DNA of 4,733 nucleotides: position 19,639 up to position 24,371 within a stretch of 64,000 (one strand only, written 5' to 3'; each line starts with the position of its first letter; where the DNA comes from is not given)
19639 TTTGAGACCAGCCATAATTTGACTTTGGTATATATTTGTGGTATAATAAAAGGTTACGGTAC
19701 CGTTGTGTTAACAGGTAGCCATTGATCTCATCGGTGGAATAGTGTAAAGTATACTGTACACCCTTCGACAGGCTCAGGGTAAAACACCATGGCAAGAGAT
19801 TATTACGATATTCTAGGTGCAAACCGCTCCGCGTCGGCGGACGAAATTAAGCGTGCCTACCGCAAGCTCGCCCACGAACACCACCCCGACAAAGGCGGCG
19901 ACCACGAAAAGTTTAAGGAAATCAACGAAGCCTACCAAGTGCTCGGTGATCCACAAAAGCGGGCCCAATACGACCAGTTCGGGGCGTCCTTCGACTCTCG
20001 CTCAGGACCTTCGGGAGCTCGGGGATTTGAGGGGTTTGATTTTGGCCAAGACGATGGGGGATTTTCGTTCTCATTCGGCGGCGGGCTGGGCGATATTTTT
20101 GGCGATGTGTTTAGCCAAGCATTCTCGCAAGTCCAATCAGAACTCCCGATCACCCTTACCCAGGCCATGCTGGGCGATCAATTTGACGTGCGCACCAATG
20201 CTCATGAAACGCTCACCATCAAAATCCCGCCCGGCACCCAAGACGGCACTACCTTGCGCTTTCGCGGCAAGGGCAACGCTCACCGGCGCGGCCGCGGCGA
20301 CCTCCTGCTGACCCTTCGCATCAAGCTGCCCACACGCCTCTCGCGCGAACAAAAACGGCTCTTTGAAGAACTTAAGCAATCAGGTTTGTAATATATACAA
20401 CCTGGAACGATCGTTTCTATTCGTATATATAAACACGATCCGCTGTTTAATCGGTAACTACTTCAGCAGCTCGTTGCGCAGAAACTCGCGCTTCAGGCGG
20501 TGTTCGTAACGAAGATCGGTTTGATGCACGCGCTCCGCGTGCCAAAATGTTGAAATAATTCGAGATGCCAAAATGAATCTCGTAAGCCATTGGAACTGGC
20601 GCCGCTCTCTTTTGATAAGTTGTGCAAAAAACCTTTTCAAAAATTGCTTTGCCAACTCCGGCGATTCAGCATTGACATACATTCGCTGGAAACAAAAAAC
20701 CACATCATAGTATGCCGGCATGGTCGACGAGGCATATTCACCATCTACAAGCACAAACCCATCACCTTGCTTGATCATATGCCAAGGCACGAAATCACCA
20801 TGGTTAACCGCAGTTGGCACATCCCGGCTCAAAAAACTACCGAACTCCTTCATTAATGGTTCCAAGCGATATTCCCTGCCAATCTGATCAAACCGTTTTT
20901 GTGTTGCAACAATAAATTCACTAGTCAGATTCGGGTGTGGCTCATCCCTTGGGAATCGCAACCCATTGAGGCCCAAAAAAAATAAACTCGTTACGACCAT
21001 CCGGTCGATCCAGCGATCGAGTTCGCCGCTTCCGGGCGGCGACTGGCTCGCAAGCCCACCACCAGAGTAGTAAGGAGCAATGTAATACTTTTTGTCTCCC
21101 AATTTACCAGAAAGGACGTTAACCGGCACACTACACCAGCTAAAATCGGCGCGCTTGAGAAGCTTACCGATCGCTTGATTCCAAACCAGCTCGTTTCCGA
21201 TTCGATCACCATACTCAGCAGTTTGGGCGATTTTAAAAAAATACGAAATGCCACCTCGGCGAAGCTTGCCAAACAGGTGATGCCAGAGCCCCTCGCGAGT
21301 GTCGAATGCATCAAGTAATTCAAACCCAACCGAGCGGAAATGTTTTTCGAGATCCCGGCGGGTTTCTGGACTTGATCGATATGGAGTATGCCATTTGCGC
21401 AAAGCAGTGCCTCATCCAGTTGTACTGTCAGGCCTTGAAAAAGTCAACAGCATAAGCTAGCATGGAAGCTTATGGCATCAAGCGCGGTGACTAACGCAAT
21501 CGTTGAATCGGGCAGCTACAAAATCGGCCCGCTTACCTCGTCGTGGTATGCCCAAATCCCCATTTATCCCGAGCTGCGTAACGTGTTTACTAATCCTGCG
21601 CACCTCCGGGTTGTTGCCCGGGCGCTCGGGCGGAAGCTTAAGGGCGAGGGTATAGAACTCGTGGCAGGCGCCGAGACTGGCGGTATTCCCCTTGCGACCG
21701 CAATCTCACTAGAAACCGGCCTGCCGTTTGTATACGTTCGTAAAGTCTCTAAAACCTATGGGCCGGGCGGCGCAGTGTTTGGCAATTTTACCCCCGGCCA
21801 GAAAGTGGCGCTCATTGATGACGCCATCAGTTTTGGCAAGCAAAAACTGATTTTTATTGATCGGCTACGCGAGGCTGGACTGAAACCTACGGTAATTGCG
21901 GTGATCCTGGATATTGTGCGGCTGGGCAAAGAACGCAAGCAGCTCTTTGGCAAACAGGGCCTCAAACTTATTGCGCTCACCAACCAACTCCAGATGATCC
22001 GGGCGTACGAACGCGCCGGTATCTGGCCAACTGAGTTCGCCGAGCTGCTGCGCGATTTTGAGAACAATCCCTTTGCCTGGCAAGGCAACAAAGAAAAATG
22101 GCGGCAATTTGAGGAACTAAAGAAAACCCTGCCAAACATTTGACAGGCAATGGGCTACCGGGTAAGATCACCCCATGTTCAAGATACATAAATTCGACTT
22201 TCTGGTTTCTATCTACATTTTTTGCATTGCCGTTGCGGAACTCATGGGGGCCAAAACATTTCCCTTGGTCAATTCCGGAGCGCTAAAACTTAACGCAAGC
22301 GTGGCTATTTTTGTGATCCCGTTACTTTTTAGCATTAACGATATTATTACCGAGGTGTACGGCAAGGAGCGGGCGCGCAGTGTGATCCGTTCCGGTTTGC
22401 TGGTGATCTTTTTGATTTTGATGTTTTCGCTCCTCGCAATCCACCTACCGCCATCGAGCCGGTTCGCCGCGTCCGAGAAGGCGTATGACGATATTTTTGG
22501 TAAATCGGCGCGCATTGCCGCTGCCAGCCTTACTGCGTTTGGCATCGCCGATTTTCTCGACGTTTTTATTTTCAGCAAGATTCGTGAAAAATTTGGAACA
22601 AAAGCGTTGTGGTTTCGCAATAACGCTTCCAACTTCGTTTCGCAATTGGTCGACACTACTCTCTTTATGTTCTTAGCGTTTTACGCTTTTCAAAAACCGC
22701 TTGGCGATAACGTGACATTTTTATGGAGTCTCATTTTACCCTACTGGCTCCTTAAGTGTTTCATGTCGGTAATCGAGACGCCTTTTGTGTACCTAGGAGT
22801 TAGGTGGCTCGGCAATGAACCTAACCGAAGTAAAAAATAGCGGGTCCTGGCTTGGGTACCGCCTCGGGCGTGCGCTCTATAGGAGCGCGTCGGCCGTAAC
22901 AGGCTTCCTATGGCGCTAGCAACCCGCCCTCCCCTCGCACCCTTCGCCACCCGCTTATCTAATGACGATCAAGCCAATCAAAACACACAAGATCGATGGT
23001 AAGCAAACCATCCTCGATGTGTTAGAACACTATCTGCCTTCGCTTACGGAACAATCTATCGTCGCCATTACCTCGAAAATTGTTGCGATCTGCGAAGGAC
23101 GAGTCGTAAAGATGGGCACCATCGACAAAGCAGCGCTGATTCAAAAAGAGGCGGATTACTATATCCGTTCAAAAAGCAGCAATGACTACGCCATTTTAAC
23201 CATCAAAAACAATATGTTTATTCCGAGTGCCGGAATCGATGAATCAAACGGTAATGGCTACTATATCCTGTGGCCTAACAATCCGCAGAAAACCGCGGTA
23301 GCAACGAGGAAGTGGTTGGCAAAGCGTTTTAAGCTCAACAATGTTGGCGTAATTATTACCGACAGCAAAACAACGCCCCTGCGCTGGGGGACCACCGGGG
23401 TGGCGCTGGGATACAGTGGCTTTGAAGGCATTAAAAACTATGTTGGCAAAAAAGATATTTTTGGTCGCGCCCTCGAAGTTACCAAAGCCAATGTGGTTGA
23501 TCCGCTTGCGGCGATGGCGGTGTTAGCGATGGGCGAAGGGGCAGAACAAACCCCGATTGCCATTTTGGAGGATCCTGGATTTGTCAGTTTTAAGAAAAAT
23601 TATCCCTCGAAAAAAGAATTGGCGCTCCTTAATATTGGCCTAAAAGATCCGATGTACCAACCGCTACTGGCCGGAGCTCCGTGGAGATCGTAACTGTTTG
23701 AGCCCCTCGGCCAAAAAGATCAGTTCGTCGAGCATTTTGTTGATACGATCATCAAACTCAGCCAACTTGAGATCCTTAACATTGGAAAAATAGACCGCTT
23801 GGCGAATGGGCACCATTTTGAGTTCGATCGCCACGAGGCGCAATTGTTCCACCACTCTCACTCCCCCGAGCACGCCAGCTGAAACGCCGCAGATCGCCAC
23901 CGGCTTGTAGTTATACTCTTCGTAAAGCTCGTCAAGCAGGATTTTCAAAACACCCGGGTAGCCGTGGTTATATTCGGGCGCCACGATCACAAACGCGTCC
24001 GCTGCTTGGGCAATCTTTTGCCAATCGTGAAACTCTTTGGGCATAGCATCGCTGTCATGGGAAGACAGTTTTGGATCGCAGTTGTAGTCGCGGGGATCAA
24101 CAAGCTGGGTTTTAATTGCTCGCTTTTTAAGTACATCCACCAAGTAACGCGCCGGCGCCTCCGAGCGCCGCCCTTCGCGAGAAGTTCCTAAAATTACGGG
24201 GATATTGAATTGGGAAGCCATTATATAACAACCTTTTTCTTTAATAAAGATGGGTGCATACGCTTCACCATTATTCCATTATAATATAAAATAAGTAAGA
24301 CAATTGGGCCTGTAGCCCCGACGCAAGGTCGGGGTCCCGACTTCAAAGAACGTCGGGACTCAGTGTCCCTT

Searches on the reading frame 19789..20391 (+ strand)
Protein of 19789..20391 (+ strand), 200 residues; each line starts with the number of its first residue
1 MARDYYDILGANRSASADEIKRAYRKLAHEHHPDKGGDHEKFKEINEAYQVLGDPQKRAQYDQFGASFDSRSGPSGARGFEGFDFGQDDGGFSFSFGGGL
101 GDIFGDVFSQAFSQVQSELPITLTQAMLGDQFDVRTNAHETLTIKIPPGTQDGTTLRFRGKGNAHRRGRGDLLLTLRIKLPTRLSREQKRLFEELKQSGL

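Call 7: search_protein_families(library=pfam, proteins=[window:19789-20391:+])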
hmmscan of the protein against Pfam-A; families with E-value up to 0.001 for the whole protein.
window:19789-20391:+ (200 aa): 2 families
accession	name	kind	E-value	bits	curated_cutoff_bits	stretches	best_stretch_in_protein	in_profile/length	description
PF00226.36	DnaJ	-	4.4e-25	88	27.8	1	4-62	1-63/63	DnaJ domain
PF01556.23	DnaJ_C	-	5.2e-14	53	26.6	1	110-181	80-152/152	DnaJ C terminal domain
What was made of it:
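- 19789..20391 (+): dnaJ-like gene (200 aa: J domain plus DnaJ C-terminal domain, no zinc-finger region). Pfam DnaJ 4.4e-25 and DnaJ_C 5.2e-14 (call 7).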

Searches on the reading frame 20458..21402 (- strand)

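Call 7: search_protein_families(library=pfam, proteins=[window:20458-21402:-])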
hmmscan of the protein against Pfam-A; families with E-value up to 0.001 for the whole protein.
window:20458-21402:- (314 aa): 1 family
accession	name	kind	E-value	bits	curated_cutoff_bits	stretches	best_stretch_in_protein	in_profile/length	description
PF01636.29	APH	-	6.3e-07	29.8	23.2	1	53-263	22-231/239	Phosphotransferase enzyme family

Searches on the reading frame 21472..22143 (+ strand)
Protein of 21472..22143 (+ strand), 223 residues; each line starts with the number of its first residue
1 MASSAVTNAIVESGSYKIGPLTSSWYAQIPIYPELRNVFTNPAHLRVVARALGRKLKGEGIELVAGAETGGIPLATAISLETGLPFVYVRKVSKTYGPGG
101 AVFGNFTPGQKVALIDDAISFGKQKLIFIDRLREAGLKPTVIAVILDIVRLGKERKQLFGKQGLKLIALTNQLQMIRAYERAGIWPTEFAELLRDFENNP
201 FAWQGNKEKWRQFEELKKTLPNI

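Call 7: search_protein_families(library=pfam, proteins=[window:21472-22143:+])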
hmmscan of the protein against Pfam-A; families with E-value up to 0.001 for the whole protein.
window:21472-22143:+ (223 aa): 1 family
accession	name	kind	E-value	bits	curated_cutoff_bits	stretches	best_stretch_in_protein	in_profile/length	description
PF00156.33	Pribosyltran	-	1.2e-05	25.1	26.3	1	37-146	4-124/158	Phosphoribosyl transferase domain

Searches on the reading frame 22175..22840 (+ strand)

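Call 7: search_protein_families(library=pfam, proteins=[window:22175-22840:+])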
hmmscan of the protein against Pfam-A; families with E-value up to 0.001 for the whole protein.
window:22175-22840:+ (221 aa): 1 family
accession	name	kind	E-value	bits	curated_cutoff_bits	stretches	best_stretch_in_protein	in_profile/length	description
PF02592.20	Vut_1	-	1.9e-44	152.2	27.2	1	43-207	2-151/152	Putative vitamin uptake transporter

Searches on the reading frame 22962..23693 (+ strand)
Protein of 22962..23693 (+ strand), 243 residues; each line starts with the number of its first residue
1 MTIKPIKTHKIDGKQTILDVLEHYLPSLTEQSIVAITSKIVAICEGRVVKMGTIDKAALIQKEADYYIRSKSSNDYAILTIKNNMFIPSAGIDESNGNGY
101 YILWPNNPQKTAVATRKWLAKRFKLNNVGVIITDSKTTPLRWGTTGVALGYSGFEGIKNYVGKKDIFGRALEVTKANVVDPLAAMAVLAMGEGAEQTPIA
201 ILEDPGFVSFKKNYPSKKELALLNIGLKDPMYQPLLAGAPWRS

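Call 13: search_protein_families(library=pfam, proteins=[window:22962-23693:+], max_evalue=0.01)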
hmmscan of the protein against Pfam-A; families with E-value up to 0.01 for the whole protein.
window:22962-23693:+ (243 aa): 1 family
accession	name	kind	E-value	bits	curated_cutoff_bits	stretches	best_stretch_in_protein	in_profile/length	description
PF01996.21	F420_ligase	-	4e-38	131.5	25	1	14-202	10-216/218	F420-0:Gamma-glutamyl ligase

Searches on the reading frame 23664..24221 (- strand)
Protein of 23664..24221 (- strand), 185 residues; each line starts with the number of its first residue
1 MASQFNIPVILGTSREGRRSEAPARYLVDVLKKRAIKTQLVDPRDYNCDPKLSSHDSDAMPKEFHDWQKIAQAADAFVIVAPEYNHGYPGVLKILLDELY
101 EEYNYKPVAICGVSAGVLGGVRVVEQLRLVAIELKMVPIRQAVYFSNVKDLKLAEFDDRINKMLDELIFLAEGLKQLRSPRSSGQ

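Call 13: search_protein_families(library=pfam, proteins=[window:23664-24221:-], max_evalue=0.01)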
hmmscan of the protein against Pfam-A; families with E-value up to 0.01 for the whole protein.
window:23664-24221:- (185 aa): 3 families
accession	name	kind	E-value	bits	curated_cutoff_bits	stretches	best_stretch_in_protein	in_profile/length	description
PF03358.20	FMN_red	-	5.3e-33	114.2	24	1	7-147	3-149/152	NADPH-dependent FMN reductase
PF02525.22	Flavodoxin_2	-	8.5e-05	22.8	27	1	13-102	9-106/198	Flavodoxin-like fold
PF18301.6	preATP-grasp_3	-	0.0016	19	26.3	1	55-85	21-51/76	pre ATP-grasp 3 domain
